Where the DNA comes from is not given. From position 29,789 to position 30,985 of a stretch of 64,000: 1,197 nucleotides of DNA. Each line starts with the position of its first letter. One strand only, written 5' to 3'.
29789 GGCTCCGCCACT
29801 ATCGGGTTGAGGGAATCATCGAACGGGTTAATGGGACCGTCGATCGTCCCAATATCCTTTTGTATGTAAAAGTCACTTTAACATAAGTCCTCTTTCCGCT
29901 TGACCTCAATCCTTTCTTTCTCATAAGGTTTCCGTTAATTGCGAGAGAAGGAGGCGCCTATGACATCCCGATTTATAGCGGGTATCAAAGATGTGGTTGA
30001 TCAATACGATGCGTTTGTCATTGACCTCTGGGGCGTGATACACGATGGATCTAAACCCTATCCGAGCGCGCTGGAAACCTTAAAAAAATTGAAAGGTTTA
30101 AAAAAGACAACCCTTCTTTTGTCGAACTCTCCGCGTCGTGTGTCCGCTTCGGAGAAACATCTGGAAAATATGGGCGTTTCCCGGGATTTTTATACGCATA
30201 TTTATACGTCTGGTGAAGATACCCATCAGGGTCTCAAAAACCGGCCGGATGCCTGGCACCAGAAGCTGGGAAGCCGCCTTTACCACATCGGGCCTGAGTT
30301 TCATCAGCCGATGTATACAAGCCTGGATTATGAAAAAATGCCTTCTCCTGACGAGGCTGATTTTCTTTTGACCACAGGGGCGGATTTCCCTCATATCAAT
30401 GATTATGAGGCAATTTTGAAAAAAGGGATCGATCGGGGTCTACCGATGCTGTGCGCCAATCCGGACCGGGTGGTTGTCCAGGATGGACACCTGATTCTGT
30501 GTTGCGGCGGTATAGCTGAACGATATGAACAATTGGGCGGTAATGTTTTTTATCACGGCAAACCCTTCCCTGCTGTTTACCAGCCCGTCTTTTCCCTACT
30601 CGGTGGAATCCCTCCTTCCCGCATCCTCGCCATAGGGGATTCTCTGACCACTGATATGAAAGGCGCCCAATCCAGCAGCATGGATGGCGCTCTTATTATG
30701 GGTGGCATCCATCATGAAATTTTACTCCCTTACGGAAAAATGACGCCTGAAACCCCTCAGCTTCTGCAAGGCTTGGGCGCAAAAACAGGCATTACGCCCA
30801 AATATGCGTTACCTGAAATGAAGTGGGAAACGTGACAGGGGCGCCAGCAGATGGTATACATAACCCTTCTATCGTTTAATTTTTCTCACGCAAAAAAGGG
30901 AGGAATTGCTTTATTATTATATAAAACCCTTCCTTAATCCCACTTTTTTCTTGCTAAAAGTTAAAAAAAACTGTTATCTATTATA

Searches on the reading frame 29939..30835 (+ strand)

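Call 18: search_protein_families(library=pfam, proteins=[window:29939-30835:+], max_evalue=0.001)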
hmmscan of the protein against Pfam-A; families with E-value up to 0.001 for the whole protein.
window:29939-30835:+ (298 aa): 4 families
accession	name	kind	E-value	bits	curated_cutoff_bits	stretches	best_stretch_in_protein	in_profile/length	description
PF13344.12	Hydrolase_6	-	4.9e-14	52.6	27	1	26-120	1-89/101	Haloacid dehalogenase-like hydrolase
PF00702.32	Hydrolase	-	9.1e-13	49.5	26.4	2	32-104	89-158/191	haloacid dehalogenase-like hydrolase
PF13242.12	Hydrolase_like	-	1.4e-08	34.9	22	1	207-260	3-55/75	HAD-hyrolase-like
PF13419.12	HAD_2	-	3.3e-05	24.5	23.8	0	202-249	129-174/178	Haloacid dehalogenase-like hydrolase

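Call 78: search_protein_families(library=padloc, proteins=[window:29939-30835:+], max_evalue=0.001)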
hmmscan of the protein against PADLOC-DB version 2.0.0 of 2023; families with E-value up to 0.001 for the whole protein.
window:29939-30835:+ (298 aa): 0 families
